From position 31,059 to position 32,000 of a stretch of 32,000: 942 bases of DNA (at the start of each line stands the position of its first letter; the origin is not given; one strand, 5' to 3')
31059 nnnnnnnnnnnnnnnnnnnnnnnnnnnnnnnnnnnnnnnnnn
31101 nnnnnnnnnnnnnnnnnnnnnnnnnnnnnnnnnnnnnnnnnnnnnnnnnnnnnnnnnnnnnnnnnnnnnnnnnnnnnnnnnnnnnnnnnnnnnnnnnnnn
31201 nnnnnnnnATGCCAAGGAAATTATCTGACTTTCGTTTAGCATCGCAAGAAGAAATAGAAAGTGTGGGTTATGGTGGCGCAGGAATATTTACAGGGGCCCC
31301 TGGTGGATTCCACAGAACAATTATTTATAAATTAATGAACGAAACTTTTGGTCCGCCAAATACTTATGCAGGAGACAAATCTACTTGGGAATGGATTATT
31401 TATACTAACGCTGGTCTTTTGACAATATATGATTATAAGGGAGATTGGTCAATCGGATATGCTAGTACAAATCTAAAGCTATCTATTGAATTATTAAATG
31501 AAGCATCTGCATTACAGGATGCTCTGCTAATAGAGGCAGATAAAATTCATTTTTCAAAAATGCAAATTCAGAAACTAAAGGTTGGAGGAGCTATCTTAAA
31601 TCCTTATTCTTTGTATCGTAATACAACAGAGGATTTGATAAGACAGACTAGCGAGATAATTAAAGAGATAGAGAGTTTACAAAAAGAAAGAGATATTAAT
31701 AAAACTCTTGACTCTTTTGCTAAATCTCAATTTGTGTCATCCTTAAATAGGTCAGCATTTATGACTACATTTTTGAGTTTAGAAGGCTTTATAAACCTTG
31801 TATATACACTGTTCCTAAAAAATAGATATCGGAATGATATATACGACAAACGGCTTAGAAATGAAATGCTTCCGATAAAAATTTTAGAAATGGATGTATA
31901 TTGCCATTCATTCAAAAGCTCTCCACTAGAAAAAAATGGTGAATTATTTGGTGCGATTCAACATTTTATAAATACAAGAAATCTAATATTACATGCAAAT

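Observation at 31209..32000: Long ORF missing from the ORF track, in AT-rich DNA, ending in a HEPN-type R-N-x3-H motif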

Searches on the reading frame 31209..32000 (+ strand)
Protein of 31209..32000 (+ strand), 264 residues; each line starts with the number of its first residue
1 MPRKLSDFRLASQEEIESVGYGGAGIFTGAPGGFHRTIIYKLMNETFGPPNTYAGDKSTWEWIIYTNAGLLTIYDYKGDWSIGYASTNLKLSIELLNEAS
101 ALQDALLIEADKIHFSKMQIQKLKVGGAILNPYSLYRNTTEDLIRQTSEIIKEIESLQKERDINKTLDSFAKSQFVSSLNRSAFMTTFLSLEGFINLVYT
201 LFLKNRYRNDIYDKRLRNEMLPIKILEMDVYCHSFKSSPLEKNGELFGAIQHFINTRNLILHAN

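Call 7: search_protein_families(library=pfam, proteins=[window:31209-32000:+], max_evalue=10)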
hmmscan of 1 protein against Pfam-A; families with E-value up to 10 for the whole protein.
window:31209-32000:+ (264 aa): 1 family
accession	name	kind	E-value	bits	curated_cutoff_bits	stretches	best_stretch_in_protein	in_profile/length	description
PF16478.10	DUF5055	-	0.036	14.7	25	1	165-228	21-84/105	Domain of unknown function (DUF5055)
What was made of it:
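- On HEPN_RiboL-PSP (PF18735): P0001 has no hit at E<=10 (call 7).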

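Call 8: search_protein_families(library=padloc, proteins=[window:31209-32000:+], max_evalue=10)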
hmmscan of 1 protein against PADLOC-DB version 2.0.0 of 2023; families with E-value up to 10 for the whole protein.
window:31209-32000:+ (264 aa): 0 families

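Call 10: find_homologous_proteins(query=window:31209-32000:+)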
Query window:31209-32000:+ (264 aa): 27 proteins with E <= 0.001 among 557 candidates.
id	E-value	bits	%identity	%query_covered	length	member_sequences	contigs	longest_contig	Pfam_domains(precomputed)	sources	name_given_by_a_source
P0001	1.4e-171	587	100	100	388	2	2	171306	-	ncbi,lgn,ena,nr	ncbi:MAG: hypothetical protein O8C65_01930 [Candidatus Methanoperedens sp.]|nr:hypothetical protein 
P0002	4.5e-143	493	85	100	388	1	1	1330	-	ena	-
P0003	8.4e-117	407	70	100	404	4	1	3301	-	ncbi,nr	ncbi:MAG: hypothetical protein DRN29_08750 [Thermoplasmata archaeon]|nr:MAG: hypothetical protein DR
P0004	1.4e-114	400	68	100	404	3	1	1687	-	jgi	-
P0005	1.7e-113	396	67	100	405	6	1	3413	-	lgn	-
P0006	2.0e-112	393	66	100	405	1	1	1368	-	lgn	-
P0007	9.0e-112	391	66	100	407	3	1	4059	-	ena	-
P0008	1.1e-111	390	68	100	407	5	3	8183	-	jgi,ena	-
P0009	9.7e-111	387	64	100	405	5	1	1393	-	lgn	-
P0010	2.3e-108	379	66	100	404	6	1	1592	-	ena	-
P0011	2.4e-108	379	64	100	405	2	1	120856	-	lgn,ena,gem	-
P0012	1.6e-96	341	61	100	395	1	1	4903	-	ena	-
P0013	9.6e-94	332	60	100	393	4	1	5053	-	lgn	-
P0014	3.2e-86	307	57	100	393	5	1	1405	-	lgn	-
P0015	1.1e-85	305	55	100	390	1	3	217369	-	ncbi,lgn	-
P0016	2.4e-85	304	55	99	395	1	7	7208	-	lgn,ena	-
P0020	3.5e-76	274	51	100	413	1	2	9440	-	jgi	jgi:hypothetical protein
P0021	2.0e-73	265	46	100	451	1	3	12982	-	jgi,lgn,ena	jgi:hypothetical protein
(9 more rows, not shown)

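Call 14: search_protein_families(library=pfam, alignment_id=A1, max_evalue=1)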
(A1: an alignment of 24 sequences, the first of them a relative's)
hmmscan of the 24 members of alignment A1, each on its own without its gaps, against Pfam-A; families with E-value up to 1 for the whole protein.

A. member 1, P0001 (388 aa): 1 family
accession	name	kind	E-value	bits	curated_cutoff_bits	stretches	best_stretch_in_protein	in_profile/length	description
PF16478.10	DUF5055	-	0.062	14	25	1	165-228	21-84/105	Domain of unknown function (DUF5055)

B. families by the number of members that match (of 24 scanned): 18 families
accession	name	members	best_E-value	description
PF16478.10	DUF5055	8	0.012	Domain of unknown function (DUF5055)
PF15189.11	MEIOC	3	0.0016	Meiosis-specific coiled-coil domain-containing protein MEIOC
PF08649.15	DASH_Dad1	2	0.08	DASH complex subunit Dad1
PF07314.17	Lit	2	0.19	Lipoprotein intramolecular transacylase Lit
PF24915.1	Spectrin_SESTD1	1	0.019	SESTD1-like, spectrin repeat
PF03113.19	RSV_NS2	1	0.03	Respiratory synctial virus non-structural protein NS2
PF18449.8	Endotoxin_C2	1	0.055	Pesticidal crystal protein Cry1Aa, domain IV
PF04716.19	ETC_C1_NDUFA5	1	0.061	ETC complex I subunit conserved region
PF24682.1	OB_RRP5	1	0.071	RRP5 OB-fold domain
PF06713.17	bPH_4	1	0.08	Bacterial PH domain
PF19970.4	VMAP-M9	1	0.11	vWA-MoxR associated protein middle region (VMAP-M) 9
PF00580.27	UvrD-helicase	1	0.11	UvrD/REP helicase N-terminal domain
PF03201.21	HMD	1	0.12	H2-forming N5,N10-methylene-tetrahydromethanopterin dehydrogenase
PF25274.1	MJ0548_C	1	0.13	Connectase MJ0548-like, C-terminal domain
PF08656.15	DASH_Dad3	1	0.15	DASH complex subunit Dad3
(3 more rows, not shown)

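Call 15: search_solved_structures(query=A1, max_evalue=10)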
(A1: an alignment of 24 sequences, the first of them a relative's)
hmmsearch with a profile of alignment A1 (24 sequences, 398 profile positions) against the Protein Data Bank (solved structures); distinct sequences matched with E-value up to 10: 1.
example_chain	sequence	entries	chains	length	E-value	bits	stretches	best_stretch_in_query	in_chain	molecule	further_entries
3l87_A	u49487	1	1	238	0.16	13.9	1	331-372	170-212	Peptide deformylase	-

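Call 16: find_encoding_contigs(protein=P0001, flank=10000)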
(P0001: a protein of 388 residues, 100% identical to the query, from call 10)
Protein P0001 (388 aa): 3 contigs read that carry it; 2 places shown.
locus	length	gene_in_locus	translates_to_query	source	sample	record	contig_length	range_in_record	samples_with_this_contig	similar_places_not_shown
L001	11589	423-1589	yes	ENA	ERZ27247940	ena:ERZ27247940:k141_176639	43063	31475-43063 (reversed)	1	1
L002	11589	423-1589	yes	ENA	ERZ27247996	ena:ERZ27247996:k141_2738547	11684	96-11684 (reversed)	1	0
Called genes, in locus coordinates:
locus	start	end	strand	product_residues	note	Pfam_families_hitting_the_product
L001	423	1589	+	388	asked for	-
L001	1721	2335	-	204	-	-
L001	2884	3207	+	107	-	PF18902:DUF5658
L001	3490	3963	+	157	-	-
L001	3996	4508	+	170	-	PF26798:ACT_10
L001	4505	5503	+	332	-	PF00208:ELFV_dehydrog (faint), PF03447:NAD_binding_3, PF00742:Homoserine_dh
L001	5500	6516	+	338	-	PF25133:TYW2_N_2, PF02005:TRM (faint), PF02475:TRM5-TYW2_MTfase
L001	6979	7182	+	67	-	-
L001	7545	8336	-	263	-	PF00072:Response_reg, PF00989:PAS, PF13426:PAS_9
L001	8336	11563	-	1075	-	PF13188:PAS_8, PF08447:PAS_3, PF00989:PAS, PF08448:PAS_4, PF13188:PAS_8, PF13426:PAS_9, PF00989:PAS, PF08448:PAS_4, +14 more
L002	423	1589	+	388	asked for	-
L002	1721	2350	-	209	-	-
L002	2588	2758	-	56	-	-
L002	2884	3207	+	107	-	PF18902:DUF5658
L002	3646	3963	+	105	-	-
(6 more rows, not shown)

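Call 21: predict_structure(alignment_id=A1)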
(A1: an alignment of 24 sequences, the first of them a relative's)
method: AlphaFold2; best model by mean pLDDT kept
length: 388 residues; sequences in the alignment: 24
mean_pLDDT: 88.9   pTM: 0.78
mean pLDDT of the five models: 88.9, 88.8, 88.0, 86.9, 86.5
residues with pLDDT >= 90: 241; 70-90: 123; 50-70: 24; < 50: 0
segments of 3 or more residues with pLDDT < 50: none
pLDDT, mean of each block of 10 residues (from residue 1): 89 87 80 83 93 74 92 83 82 91 94 89 90 96 96 92 88 94 96 96 91 86 95 92 96 88 65 88 79 86 95 97 94 91 90 78 89 94 90
secondary structure, 60 per line:
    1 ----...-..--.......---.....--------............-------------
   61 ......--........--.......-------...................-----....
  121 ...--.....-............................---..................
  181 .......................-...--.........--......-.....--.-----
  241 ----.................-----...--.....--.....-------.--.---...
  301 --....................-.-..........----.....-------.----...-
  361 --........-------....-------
elements in order: H13-19 E23-27 H36-47 E61-66 E69-76 E79-85 H93-111 H117-123 E126-130 H132-159 H163-202 H210-218 H221-226 H228-231 H245-261 E272-276 E279-283 H303-322 H326-335 E340-344 H363-370 H378-381
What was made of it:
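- On HEPN superfamily: The order of helices fits (132-159, 163-202, insert 210-231, 245-261, 303-322; call 21).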

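Call 24: fold_search(model_id=the predicted structure, library=pdb)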
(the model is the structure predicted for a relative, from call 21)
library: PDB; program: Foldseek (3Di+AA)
matches with E <= 10: 268; with E <= 0.001: 0
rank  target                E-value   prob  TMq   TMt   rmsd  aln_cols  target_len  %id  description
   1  8as8_A                1.1e-01  0.08  0.12  0.09  30.3       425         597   12  E. coli Wadjet JetABC monomer (released 2022-12-14)
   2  8slb_A                1.9e-01  0.38  0.14  0.21  19.2       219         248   13  X-ray structure of CorA N-terminal domain in complex with conformation-specific synthetic antibody C12 (released 2023-06-07)
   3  3rkg                  2.1e-01  0.23  0.16  0.22  19.9       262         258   14  Structural and Functional Characterization of the Yeast Mg2+ Channel Mrs2 (released 2012-04-18)
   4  9y4s_G                7.5e-01  0.07  0.12  0.14  20.4       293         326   11  Crystal structure of DNA integrity scanning protein (DisA) from Mycobacterium tuberculosis in complex with cyclic di-A (released 2025-09-17)
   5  9cur_D                7.5e-01  0.05  0.10  0.07  21.9       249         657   13  BmrCD in the inward-facing conformation bound to Hoechsts and lipids (released 2025-08-13)
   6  5nzb                  7.9e-01  0.25  0.07  0.17   7.8        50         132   16  A disulfide switch determines proteolytic resistance in the birch pollen allergen Bet v 2 (released 2017-10-25)
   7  8ro6_A                8.3e-01  0.06  0.11  0.12  14.5       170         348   14  Human cohesin SMC1A-HD(longCC)/RAD21-C complex - Apo closed P-loop conformation (released 2024-09-11)
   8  9f8u_C                8.7e-01  0.25  0.16  0.19  12.1       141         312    8  Structure of the mouse 8-oxoguanine DNA Glycosylase mOGG1 in complex with ligand TH7399 (released 2025-05-21)
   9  5ev0_A                8.7e-01  0.14  0.10  0.22  12.9       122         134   17  Crystal structure of ragweed profilin Amb a 8 in complex with poly-Pro14 (released 2016-06-08)
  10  5em0                  9.7e-01  0.13  0.10  0.22  12.4       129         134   16  Crystal structure of mugwort allergen Art v 4 (released 2016-06-08)
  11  6iqk_F                1.0e+00  0.21  0.07  0.17   7.9        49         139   16  crystal structure of Arabidopsis thaliana Profilin 3 (released 2019-11-06)
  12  7jtk_C                1.1e+00  0.07  0.14  0.13  23.4       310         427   10  Radial spoke 1 isolated from Chlamydomonas reinhardtii (released 2020-12-16)
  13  8gf4_A                1.1e+00  0.20  0.10  0.30   8.5        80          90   14  Crystal structure of Domain Related to Iron (DRI) in complex with heme (released 2024-03-13)
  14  8bvx_C                1.4e+00  0.20  0.15  0.19  11.4       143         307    8  Structure of the mouse 8-oxoguanine DNA Glycosylase mOGG1 in complex with ligand TH13264 (released 2024-05-15)
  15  4esp                  1.4e+00  0.18  0.07  0.18   7.9        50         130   18  Crystal Structure of Peanut Allergen Ara h 5 (released 2013-03-06)
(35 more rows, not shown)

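Call 28: find_encoding_contigs(protein=P0015, flank=8000, max_places=3)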
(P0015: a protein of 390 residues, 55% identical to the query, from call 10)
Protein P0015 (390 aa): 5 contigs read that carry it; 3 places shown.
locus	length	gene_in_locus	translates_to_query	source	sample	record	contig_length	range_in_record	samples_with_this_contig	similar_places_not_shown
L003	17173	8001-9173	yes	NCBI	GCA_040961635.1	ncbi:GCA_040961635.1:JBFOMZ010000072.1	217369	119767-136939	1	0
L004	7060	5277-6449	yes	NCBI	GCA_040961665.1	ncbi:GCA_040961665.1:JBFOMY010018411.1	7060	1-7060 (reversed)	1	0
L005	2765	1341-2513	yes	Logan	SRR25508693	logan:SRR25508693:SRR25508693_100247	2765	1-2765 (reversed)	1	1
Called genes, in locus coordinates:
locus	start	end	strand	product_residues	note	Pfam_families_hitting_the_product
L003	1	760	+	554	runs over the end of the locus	PF13365:Trypsin_2, PF00595:PDZ, PF13180:PDZ_2, PF19805:DUF6288 (faint), PF17820:PDZ_6, PF00595:PDZ, PF13180:PDZ_2, PF17820:PDZ_6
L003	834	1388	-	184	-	PF00588:SpoU_methylase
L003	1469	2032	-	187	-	PF04191:PEMT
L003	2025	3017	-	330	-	PF01075:Glyco_transf_9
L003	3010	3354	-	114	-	PF01467:CTP_transf_like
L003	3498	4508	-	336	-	PF00294:PfkB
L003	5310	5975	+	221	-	-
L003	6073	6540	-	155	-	-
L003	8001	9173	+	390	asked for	-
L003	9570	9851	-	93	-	PF00216:Bac_DNA_binding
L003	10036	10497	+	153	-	PF02635:DsrE (weak)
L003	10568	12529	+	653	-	PF00884:Sulfatase, PF01663:Phosphodiest, PF16347:SGSH_C (weak)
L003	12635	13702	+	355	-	PF13946:DUF4214, PF13489:Methyltransf_23, PF08241:Methyltransf_11 (weak), PF08242:Methyltransf_12 (weak), PF13649:Methyltransf_25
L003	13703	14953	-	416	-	PF16401:DUF5009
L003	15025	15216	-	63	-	PF01361:Tautomerase, PF14552:Tautomerase_2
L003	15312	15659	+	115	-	PF01740:STAS, PF13466:STAS_2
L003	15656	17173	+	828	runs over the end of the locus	PF07690:MFS_1, PF03219:TLC (weak), PF13646:HEAT_2 (weak)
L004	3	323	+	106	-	?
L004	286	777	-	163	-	PF01467:CTP_transf_like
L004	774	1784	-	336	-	PF00294:PfkB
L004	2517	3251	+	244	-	-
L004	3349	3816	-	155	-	-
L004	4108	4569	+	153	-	-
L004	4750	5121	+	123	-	-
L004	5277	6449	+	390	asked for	-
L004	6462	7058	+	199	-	?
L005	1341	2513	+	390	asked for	-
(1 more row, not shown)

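Call 29: find_encoding_contigs(protein=P0011, flank=8000, max_places=3)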
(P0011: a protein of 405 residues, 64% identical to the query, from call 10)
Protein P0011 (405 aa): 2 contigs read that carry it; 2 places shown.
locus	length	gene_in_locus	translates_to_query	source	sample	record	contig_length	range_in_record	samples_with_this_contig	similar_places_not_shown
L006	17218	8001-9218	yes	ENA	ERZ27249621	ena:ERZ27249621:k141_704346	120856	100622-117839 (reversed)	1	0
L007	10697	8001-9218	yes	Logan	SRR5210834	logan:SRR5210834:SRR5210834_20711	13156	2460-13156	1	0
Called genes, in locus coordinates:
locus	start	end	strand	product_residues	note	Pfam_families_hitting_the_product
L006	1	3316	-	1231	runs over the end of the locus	PF08126:Propeptide_C25, PF01364:Peptidase_C25, PF13860:FlgD_ig (faint)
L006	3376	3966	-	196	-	-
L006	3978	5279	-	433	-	PF02881:SRP54_N, PF06414:Zeta_toxin (weak), PF00448:SRP54, PF01656:CbiA (weak), PF02978:SRP_SPB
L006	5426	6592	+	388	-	PF00266:Aminotran_5, PF01041:DegT_DnrJ_EryC1 (weak)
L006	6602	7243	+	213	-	PF01592:NifU_N, PF01883:FeS_assembly_P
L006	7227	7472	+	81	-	PF01206:TusA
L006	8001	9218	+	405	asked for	-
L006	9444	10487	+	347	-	-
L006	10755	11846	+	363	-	-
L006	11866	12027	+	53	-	-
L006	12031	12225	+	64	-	-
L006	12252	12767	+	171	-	PF02659:Mntp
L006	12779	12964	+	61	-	-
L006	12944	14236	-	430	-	PF01743:PolyA_pol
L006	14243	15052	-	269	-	PF01177:Asp_Glu_race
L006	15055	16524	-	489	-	PF01520:Amidase_3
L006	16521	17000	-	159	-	PF01668:SmpB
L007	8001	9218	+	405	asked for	-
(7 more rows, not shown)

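Call 36: search_protein_representatives(alignment_id=A1)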
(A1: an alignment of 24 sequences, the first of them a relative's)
Query: 24 sequences, 398 profile positions. Proteins with E-value up to 0.001 (for the whole library): 246; up to 1e-10: 153; up to 1e-30: 38. The best 150 are listed.
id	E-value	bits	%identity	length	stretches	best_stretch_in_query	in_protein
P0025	1.1e-158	544.6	-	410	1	1-396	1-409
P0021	1.6e-153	527.6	-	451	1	1-397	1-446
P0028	1.4e-139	481.7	-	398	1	3-396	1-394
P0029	5.0e-136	470.0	-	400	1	4-390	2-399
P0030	5.7e-129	446.8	-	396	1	23-395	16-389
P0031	3.7e-113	394.7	-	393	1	5-392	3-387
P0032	1.0e-110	386.6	-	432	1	1-396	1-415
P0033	4.6e-85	302.2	-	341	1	59-394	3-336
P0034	1.5e-72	260.9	-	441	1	34-396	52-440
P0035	2.0e-66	240.8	-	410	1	5-376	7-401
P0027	1.3e-65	238.2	-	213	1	234-392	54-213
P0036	9.6e-64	232.0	-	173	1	233-390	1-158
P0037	3.6e-61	223.5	-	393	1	25-375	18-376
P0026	1.8e-58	214.6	-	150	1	175-300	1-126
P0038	1.2e-54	202.1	-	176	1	220-389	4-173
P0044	3.4e-39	151.2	-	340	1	14-343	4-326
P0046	9.4e-37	143.1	-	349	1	32-347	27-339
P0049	3.9e-36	141.1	-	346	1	35-350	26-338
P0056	8.9e-33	130.0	-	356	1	31-336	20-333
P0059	2.1e-31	125.5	-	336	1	38-340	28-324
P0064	7.3e-30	120.4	-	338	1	39-336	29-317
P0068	2.3e-28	115.5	-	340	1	44-347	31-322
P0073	7.0e-25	104.0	-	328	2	182-337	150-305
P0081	1.7e-22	96.1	-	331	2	182-338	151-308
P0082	3.9e-22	95.0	-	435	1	65-332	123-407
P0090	1.7e-20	89.5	-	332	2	183-342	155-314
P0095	8.6e-20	87.2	-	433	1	93-357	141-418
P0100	7.9e-19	84.1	-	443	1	93-355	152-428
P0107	5.0e-18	81.4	-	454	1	127-333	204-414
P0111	1.1e-17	80.4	-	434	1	122-347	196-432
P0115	7.6e-17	77.6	-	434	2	136-331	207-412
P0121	4.6e-16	75.0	-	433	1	135-334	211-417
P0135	2.0e-14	69.6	-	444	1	134-286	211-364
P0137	3.3e-14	68.8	-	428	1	29-338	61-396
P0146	1.2e-13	67.1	-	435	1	177-333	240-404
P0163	2.9e-12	62.4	-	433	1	93-333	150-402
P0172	4.8e-11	58.4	-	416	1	179-333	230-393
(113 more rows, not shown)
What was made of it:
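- There are 27 close homologues and 246 family representatives at E<=1e-3 (calls 10, 36).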

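Call 38: search_protein_families(library=pfam, alignment_id=A2, max_evalue=0.01)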
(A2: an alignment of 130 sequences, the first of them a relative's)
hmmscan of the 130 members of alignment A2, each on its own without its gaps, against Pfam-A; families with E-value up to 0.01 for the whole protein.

A. member 1, P0001 (388 aa): 0 families

B. families by the number of members that match (of 130 scanned): 7 families
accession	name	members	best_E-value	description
PF18735.6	HEPN_RiboL-PSP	17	1.9e-05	RiboL-PSP-HEPN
PF12358.13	DUF3644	2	0.00017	Domain of unknown function (DUF3644)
PF01934.22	HepT-like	1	0.00037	Ribonuclease HepT-like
PF02341.20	RbcX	1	0.0006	RbcX protein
PF17114.10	Nod1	1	0.0053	Gef2-related medial cortical node protein Nod1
PF18731.6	HEPN_Swt1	1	0.0069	Swt1-like HEPN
PF18501.6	REC1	1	0.0095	Alpha helical recognition lobe domain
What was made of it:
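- Sub-threshold profile hits among relatives all point to HEPN families: PF18735 HEPN_RiboL-PSP in 17/130 (best E 1.9e-5), and one each for HepT-like and HEPN_Swt1 (call 38).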
